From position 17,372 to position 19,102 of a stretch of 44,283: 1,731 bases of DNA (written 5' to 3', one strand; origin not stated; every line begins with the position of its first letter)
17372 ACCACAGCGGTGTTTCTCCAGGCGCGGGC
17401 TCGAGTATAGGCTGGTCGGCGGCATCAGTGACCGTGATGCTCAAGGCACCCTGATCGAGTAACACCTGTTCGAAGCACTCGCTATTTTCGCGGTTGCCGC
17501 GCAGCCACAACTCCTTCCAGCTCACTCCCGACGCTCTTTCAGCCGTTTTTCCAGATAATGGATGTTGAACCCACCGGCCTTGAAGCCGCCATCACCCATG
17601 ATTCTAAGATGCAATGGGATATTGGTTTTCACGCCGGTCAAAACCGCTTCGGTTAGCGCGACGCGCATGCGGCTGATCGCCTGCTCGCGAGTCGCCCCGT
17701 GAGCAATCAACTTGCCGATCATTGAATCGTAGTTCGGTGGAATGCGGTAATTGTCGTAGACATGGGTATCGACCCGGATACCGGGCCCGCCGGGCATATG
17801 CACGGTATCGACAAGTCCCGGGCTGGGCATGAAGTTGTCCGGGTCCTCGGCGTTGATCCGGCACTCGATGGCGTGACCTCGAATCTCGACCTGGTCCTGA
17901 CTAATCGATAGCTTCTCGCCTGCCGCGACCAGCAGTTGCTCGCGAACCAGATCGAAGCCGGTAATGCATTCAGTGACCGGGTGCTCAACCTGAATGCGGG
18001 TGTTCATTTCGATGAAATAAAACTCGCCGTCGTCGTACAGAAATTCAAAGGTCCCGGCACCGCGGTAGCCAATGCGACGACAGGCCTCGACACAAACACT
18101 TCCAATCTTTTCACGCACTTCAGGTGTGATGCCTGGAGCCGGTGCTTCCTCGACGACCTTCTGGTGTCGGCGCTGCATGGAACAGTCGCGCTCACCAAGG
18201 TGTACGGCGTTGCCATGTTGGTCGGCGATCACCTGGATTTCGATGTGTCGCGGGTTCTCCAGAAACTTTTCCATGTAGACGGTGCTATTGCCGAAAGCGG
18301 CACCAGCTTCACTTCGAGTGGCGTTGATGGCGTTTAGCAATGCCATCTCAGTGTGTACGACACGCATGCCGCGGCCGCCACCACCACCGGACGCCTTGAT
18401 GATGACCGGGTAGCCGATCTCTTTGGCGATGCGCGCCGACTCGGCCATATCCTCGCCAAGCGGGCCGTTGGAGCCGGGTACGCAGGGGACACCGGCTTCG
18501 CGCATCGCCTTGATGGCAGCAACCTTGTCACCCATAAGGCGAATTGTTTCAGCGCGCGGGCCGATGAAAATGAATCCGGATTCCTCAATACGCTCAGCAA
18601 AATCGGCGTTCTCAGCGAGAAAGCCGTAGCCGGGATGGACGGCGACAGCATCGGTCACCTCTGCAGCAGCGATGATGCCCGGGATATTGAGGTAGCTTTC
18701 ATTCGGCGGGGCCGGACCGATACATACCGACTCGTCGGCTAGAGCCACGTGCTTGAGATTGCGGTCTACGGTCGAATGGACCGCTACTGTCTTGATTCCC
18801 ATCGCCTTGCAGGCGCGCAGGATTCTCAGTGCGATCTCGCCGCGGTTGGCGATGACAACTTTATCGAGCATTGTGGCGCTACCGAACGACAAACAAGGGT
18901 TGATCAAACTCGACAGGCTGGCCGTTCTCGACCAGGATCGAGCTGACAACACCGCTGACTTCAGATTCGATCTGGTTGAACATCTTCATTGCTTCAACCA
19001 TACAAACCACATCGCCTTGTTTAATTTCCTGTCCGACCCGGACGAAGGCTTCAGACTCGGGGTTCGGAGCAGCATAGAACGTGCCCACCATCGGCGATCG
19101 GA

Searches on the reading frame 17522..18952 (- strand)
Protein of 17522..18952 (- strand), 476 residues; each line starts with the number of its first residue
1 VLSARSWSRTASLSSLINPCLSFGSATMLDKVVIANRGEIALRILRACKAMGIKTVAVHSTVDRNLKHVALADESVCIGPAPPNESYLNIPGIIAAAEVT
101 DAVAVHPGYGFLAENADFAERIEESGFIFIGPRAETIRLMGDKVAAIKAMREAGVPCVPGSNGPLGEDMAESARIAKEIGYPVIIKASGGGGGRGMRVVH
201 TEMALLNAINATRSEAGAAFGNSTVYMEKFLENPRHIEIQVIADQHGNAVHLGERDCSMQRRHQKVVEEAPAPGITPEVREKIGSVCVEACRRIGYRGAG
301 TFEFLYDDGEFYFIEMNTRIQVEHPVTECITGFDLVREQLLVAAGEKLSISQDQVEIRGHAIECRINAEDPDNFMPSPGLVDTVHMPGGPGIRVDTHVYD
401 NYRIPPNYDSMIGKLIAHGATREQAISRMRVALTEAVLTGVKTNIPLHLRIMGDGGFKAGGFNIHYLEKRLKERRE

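Call 11: search_protein_families(library=pfam, proteins=[window:17522-18952:-], max_evalue=0.0001)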
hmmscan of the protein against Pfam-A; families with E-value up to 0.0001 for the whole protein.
window:17522-18952:- (476 aa): 6 families
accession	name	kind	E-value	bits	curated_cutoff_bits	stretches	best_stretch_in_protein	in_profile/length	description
PF02786.22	CPSase_L_D2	-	6e-83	278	19.8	1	142-349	1-209/211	Carbamoyl-phosphate synthase L chain, ATP binding domain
PF00289.28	Biotin_carb_N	-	3.4e-44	150.2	25.5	1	28-137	1-110/110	Biotin carboxylase, N-terminal domain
PF02785.25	Biotin_carb_C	-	7e-38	129.5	32.4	1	363-468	1-107/108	Biotin carboxylase C-terminal domain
PF07478.18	Dala_Dala_lig_C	-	1.3e-09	38.3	24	1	172-318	28-174/204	D-ala D-ala ligase C-terminus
PF02222.28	ATP-grasp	-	1.3e-08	35.1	27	1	169-319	19-162/179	ATP-grasp domain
PF02655.19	ATP-grasp_3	-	3.1e-08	34.3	23.2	1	141-321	2-158/160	ATP-grasp domain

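Call 55: find_homologous_proteins(query=window:17522-18952:-, max_evalue=1e-100)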
Query window:17522-18952:- (476 aa): 8000 proteins with E <= 1e-100 among 8000 candidates; the best 120 are listed.
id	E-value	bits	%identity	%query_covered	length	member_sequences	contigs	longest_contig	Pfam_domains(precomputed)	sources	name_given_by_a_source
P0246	0.0e+0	1012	100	94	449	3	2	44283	PF02786.23,PF00289.29,PF02222.28,PF02655.20,PF07478.19,PF02785.26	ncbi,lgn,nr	ncbi:MAG: acetyl-CoA carboxylase biotin carboxylase subunit [Lysobacteraceae bacterium]|nr:MAG: acet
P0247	5.6e-249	845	82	94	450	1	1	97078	PF02786.23,PF00289.29,PF02222.28,PF02655.20,PF07478.19,PF02785.26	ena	-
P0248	1.4e-248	844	82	94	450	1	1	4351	PF02786.23,PF00289.29,PF02222.28,PF02655.20,PF07478.19,PF02785.26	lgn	-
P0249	2.4e-246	836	81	94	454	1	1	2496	PF02786.23,PF00289.29,PF02222.28,PF02655.20,PF07478.19,PF02785.26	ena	-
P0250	1.2e-245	834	80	94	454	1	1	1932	PF02786.23,PF00289.29,PF02222.28,PF02655.20,PF07478.19,PF02785.26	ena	-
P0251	1.7e-245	834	80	94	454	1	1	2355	PF02786.23,PF00289.29,PF02222.28,PF02655.20,PF07478.19,PF02785.26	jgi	-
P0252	8.3e-245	831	80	94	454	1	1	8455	PF02786.23,PF00289.29,PF02222.28,PF02655.20,PF07478.19,PF02785.26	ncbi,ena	-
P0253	1.1e-244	831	81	94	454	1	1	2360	PF02786.23,PF00289.29,PF02222.28,PF02655.20,PF07478.19,PF02785.26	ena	-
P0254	1.7e-244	830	80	94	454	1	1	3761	PF02786.23,PF00289.29,PF02222.28,PF02655.20,PF07478.19,PF02785.26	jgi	jgi:acetyl-CoA carboxylase biotin carboxylase subunit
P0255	1.9e-244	830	80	94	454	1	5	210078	PF02786.23,PF00289.29,PF02222.28,PF02655.20,PF07478.19,PF02785.26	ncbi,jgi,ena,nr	ncbi:MAG: acetyl-CoA carboxylase biotin carboxylase subunit [Rhodanobacteraceae bacterium]|nr:acetyl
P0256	2.0e-244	830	79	94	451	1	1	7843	PF02786.23,PF00289.29,PF02222.28,PF02655.20,PF07478.19,PF02785.26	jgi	jgi:acetyl-CoA carboxylase biotin carboxylase subunit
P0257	2.1e-244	830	80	94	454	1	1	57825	PF02786.23,PF00289.29,PF02222.28,PF02655.20,PF07478.19,PF02785.26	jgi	jgi:acetyl-CoA carboxylase biotin carboxylase subunit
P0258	2.7e-244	830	80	94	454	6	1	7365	PF02786.23,PF00289.29,PF02222.28,PF02655.20,PF07478.19,PF02785.26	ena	-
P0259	3.1e-244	829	80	94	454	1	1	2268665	PF02786.23,PF00289.29,PF02222.28,PF02655.20,PF07478.19,PF02785.26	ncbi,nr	ncbi:MAG: acetyl-CoA carboxylase biotin carboxylase subunit [Xanthomonadales bacterium]|nr:acetyl-Co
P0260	3.3e-244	829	79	94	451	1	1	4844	PF02786.23,PF00289.29,PF02222.28,PF02655.20,PF07478.19,PF02785.26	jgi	-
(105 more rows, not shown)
